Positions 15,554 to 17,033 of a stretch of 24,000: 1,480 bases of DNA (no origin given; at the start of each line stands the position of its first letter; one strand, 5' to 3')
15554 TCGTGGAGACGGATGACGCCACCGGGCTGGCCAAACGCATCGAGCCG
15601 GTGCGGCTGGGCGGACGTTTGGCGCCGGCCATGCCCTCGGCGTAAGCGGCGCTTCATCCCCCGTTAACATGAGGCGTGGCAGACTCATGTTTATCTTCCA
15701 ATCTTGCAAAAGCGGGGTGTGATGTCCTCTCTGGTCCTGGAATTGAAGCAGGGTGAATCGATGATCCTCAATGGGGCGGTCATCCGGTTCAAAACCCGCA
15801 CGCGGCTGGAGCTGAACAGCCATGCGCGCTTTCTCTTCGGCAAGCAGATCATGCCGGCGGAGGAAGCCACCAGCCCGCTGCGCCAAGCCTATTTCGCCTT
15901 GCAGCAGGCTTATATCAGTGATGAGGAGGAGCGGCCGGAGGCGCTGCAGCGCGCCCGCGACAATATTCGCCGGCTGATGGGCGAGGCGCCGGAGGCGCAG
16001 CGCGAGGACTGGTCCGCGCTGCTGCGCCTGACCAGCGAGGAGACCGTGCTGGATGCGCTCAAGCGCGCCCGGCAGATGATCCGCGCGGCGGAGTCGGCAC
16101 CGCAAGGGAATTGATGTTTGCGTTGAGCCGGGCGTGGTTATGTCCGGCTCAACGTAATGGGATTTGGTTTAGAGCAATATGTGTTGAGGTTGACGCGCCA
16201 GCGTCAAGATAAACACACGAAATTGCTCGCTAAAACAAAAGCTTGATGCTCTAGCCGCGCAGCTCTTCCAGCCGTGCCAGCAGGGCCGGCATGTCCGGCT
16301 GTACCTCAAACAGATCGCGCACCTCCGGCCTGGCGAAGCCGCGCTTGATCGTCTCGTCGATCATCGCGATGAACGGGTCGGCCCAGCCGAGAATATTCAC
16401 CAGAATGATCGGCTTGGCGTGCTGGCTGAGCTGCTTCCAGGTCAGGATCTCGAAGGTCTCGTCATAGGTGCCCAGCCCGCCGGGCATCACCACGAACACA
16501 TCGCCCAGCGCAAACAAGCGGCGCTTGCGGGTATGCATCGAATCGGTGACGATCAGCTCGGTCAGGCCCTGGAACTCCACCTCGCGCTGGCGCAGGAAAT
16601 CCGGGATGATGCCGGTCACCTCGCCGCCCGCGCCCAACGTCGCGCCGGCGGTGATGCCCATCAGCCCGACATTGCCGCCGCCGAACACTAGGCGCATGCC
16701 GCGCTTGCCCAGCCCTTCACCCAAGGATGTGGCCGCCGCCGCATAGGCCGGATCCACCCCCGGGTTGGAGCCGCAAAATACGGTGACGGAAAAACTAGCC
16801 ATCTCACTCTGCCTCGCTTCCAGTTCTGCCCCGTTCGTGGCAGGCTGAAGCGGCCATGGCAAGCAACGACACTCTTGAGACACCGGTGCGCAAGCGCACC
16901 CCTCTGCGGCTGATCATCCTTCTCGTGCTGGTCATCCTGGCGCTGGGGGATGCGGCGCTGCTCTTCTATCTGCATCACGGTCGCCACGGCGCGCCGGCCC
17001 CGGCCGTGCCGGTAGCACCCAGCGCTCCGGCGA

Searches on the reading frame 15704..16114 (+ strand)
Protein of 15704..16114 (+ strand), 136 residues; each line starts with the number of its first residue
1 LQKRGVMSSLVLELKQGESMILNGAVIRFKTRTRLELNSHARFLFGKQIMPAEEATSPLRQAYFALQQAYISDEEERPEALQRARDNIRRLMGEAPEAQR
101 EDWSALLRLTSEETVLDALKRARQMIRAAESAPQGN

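Call 12: search_protein_families(library=pfam, proteins=[window:15704-16114:+])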
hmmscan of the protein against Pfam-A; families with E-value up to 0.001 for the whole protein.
window:15704-16114:+ (136 aa): 1 family
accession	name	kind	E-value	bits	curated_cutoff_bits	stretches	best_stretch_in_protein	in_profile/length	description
PF07378.16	FlbT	-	3.2e-24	85.8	27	1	10-128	1-120/125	Flagellar protein FlbT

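Call 39: find_encoding_contigs(protein=window:15704-16114:+, flank=1000, max_places=5)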
Protein window:15704-16114:+ (136 aa): no gene with exactly this product is on record in the collection.

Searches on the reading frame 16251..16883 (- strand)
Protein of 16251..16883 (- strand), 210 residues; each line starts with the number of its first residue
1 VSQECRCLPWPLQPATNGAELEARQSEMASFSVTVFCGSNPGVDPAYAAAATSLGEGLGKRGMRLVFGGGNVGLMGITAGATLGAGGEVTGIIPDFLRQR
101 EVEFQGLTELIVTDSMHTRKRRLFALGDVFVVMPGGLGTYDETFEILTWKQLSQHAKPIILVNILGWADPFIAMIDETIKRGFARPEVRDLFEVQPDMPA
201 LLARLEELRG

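Call 12: search_protein_families(library=pfam, proteins=[window:16251-16883:-])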
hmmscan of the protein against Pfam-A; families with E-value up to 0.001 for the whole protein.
window:16251-16883:- (210 aa): 2 families
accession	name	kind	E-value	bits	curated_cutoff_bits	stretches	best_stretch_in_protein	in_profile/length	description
PF03641.19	Lysine_decarbox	-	2.8e-35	121.8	27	1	75-204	1-130/131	Possible lysine decarboxylase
PF18306.6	LDcluster4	-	6.6e-12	45.7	26.3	1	33-163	4-124/151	SLOG cluster4 family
